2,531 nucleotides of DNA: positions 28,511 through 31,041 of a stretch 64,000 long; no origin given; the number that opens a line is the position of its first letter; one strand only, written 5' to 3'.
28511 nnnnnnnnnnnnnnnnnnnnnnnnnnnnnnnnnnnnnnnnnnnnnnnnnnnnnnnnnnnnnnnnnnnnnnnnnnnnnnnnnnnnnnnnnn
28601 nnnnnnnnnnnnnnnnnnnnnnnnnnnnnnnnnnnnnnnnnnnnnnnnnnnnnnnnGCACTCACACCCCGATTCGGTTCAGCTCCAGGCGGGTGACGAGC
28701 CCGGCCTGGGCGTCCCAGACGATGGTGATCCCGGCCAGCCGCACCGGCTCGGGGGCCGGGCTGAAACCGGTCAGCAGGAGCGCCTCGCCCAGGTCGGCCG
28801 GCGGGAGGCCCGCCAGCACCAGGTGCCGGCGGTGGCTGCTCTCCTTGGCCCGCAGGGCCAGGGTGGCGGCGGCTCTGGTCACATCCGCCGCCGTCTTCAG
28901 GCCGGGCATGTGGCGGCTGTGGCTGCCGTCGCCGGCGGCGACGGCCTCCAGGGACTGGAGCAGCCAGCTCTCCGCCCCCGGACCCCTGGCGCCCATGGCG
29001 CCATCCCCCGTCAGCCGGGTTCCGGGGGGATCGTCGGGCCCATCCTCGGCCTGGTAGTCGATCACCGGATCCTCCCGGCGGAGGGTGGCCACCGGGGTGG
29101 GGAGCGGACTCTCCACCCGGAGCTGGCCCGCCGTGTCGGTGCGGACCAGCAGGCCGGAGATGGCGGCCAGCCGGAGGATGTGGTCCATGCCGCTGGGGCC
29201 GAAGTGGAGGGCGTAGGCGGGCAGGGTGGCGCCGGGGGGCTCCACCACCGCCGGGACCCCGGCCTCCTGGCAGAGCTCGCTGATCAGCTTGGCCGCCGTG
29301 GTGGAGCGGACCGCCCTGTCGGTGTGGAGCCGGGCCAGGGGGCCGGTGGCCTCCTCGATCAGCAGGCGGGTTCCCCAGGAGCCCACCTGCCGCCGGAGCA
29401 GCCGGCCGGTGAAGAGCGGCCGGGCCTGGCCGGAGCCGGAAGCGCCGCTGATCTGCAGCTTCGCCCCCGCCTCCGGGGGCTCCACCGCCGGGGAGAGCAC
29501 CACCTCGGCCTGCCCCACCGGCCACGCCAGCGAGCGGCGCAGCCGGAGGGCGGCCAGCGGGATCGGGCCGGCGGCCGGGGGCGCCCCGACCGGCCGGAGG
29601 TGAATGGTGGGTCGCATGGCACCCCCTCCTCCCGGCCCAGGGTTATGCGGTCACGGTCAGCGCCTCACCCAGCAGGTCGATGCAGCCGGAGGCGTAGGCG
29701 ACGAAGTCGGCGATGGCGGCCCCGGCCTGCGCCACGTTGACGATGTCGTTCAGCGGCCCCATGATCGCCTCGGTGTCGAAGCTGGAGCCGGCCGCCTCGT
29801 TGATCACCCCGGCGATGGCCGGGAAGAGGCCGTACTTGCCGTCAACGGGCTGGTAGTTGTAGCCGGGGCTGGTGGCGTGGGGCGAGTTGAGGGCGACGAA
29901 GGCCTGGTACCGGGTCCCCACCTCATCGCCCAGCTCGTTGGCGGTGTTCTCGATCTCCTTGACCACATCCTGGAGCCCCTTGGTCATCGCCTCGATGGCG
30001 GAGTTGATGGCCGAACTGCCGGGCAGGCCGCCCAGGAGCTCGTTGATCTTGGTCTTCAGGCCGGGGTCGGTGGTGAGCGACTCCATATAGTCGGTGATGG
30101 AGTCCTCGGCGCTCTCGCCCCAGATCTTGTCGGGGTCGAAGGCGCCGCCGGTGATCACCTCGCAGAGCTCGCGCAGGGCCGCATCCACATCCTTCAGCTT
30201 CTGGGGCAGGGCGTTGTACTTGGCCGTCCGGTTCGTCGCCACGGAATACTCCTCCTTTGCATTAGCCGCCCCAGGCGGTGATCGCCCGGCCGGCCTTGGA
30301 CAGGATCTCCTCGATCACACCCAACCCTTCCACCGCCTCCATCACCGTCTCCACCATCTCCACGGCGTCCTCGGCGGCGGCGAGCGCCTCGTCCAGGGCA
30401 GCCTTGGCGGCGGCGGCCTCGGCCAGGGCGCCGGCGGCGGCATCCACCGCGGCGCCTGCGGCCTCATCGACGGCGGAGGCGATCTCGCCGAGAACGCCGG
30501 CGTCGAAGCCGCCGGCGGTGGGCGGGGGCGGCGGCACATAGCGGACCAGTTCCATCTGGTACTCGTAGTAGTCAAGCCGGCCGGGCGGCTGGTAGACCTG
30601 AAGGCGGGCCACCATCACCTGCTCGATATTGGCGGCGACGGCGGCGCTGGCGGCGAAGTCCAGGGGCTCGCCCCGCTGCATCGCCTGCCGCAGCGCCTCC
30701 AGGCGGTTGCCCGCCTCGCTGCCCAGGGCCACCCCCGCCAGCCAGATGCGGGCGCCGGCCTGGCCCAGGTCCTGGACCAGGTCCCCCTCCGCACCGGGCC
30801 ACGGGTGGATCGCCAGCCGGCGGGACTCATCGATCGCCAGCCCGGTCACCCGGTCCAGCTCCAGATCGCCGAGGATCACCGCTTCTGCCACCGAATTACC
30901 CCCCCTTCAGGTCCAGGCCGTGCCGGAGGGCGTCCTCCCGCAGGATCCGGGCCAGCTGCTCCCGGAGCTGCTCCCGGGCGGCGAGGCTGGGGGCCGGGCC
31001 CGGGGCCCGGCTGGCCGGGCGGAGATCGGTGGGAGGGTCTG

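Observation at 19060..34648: Stand-alone contractile tail-like locus (tailocin/eCIS-like) with a PAAR tip but no head, lysis, ATPase or LysM genes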

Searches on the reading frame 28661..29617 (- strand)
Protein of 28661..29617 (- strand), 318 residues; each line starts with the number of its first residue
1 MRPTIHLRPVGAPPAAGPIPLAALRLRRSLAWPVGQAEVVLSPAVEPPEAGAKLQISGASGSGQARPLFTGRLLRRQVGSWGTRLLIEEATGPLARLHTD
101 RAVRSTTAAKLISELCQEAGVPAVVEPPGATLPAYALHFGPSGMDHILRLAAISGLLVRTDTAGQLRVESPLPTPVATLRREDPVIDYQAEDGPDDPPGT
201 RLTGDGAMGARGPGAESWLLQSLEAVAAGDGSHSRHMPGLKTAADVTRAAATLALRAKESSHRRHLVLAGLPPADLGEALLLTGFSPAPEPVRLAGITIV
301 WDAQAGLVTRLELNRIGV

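Call 4: search_protein_families(library=pfam, max_evalue=0.01, proteins=[window:28661-29617:-])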
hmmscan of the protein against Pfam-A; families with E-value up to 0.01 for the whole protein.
window:28661-29617:- (318 aa): 1 family
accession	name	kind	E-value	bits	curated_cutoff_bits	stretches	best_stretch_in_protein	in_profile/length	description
PF22255.2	Gp44-like_2nd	-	0.00022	21.6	27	1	100-168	13-82/84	Baseplate hub protein gp44-like, second domain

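Call 9: search_protein_families(library=phrogs, max_evalue=0.01, proteins=[window:28661-29617:-])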
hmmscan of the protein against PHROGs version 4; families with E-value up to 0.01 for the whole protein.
window:28661-29617:- (318 aa): 1 family
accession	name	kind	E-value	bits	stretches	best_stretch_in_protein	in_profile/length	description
phrog_177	-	tail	0.00033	20.6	1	103-190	182-272/623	baseplate hub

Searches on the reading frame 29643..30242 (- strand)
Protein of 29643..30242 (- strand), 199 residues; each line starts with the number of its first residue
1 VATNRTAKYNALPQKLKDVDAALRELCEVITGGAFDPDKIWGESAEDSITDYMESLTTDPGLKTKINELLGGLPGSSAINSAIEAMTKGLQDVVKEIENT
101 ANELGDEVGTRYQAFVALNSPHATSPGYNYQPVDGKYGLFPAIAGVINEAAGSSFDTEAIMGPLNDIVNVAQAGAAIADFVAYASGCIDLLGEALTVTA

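Call 4: search_protein_families(library=pfam, max_evalue=0.01, proteins=[window:29643-30242:-])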
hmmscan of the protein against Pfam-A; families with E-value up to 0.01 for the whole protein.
window:29643-30242:- (199 aa): 1 family
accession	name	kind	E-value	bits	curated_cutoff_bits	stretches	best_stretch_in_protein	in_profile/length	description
PF23854.1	DUF7217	-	0.0011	19.2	29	1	44-117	141-209/238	Domain of unknown function (DUF7217)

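Call 9: search_protein_families(library=phrogs, max_evalue=0.01, proteins=[window:29643-30242:-])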
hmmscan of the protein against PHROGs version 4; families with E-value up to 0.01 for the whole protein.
window:29643-30242:- (199 aa): 0 families

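Call 11: search_protein_families(library=ncbifam, max_evalue=0.01, proteins=[window:29643-30242:-])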
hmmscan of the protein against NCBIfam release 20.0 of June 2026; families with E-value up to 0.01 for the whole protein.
window:29643-30242:- (199 aa): 0 families

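Call 58: search_solved_structures(query=A6, max_evalue=10)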
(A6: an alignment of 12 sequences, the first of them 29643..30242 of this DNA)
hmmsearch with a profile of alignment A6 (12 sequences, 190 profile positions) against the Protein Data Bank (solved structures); distinct sequences matched with E-value up to 10: 14.
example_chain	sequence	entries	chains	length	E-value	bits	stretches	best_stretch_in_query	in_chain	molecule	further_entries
6iyh_B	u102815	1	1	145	0.032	17.5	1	35-166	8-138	Beta chain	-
7zr2_A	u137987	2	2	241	0.049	16.9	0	45-102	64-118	Spike protein S2',Chimeric protein mimic of SARS-CoV-2 Spike HR1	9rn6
6wvt_K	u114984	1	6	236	0.12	15.6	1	47-123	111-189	Catenin alpha-1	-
6dv1_A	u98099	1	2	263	0.15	15.4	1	47-123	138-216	Catenin alpha-1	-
8bf6_A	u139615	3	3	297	0.21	14.8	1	61-151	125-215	ABC transporter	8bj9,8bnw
6gsm_q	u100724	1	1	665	0.3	14.3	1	74-163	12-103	Eukaryotic translation initiation factor 3 subunit C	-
4uos_A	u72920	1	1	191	0.32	14.2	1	47-103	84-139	DESIGNED HELICAL BUNDLE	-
2jua_A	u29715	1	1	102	0.52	13.5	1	57-101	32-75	de novo protein S836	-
4igg_A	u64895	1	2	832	0.56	13.4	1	47-122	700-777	Catenin alpha-1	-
5zhy_A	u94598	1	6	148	0.66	13.2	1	69-167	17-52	Spike glycoprotein, Spike glycoprotein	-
5zuv_A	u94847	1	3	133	0.68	13.2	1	133-167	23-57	Spike glycoprotein,Spike glycoprotein,inhibitor EK1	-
9y6s_4K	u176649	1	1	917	0.8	12.9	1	2-106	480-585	IJAP1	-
1xou_B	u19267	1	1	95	0.99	12.6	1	7-56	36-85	Z5138 gene product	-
8qaf_A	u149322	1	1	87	1.1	12.5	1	78-120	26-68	sc-apCC-8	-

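Call 85: search_protein_families(library=pfam, alignment_id=A6, max_evalue=0.1)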
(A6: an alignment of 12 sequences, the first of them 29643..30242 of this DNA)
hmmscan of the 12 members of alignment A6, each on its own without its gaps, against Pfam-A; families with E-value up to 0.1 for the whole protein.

A. member 1, window:29643-30242:- (199 aa): 3 families
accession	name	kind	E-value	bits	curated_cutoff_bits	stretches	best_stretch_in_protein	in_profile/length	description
PF23854.1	DUF7217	-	0.0011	19.2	29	1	44-117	141-209/238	Domain of unknown function (DUF7217)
PF05531.17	NPV_P10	-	0.012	16.5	29.8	0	62-105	23-66/75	Nucleopolyhedrovirus P10 protein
PF04286.17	DUF445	-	0.054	13.8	33.8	1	23-105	189-272/368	Protein of unknown function (DUF445)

B. families by the number of members that match (of 12 scanned): 9 families
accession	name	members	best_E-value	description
PF05531.17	NPV_P10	3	0.012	Nucleopolyhedrovirus P10 protein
PF07554.19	FIVAR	2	0.015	FIVAR domain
PF23854.1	DUF7217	1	0.0011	Domain of unknown function (DUF7217)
PF13887.11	MYRF_ICA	1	0.0049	Myelin regulatory factor ICA domain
PF12920.12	TcdA_TcdB_pore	1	0.0055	TcdA/TcdB pore forming domain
PF20572.3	DUF6781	1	0.012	Family of unknown function (DUF6781)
PF04286.17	DUF445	1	0.054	Protein of unknown function (DUF445)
PF22775.2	GA_3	1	0.055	GA-like domain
PF05480.16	PSMbeta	1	0.066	Phenol-soluble modulin beta protein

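Call 110: search_dna_similar(query=window:29643-30242:-, collection=phages, mode=protein, max_rows=8, max_evalue=0.01)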
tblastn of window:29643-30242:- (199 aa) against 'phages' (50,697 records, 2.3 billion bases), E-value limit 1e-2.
No match.

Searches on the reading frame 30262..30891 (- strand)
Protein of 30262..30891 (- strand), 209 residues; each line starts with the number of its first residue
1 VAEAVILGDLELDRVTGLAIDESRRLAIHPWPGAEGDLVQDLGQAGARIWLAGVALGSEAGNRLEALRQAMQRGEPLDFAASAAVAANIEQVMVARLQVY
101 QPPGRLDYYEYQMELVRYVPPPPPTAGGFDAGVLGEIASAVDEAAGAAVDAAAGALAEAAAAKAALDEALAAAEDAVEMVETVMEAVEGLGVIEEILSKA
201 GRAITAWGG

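Call 4: search_protein_families(library=pfam, max_evalue=0.01, proteins=[window:30262-30891:-])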
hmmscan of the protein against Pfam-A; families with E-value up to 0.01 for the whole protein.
window:30262-30891:- (209 aa): 1 family
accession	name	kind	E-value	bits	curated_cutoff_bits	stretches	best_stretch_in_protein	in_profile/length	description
PF07157.17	DNA_circ_N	-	3.4e-06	27.9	21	1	21-75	20-74/88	DNA circularisation protein N-terminus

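Call 9: search_protein_families(library=phrogs, max_evalue=0.01, proteins=[window:30262-30891:-])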
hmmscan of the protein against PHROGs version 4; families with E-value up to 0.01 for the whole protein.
window:30262-30891:- (209 aa): 3 families
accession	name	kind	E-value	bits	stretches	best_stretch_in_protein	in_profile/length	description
phrog_184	-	tail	1.5e-09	38.6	2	92-186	95-193/411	baseplate hub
phrog_16855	-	tail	3e-05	25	1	21-155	26-151/158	Gpu-like tail protein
phrog_21362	-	unknown function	0.0026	17.9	0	6-84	8-88/321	-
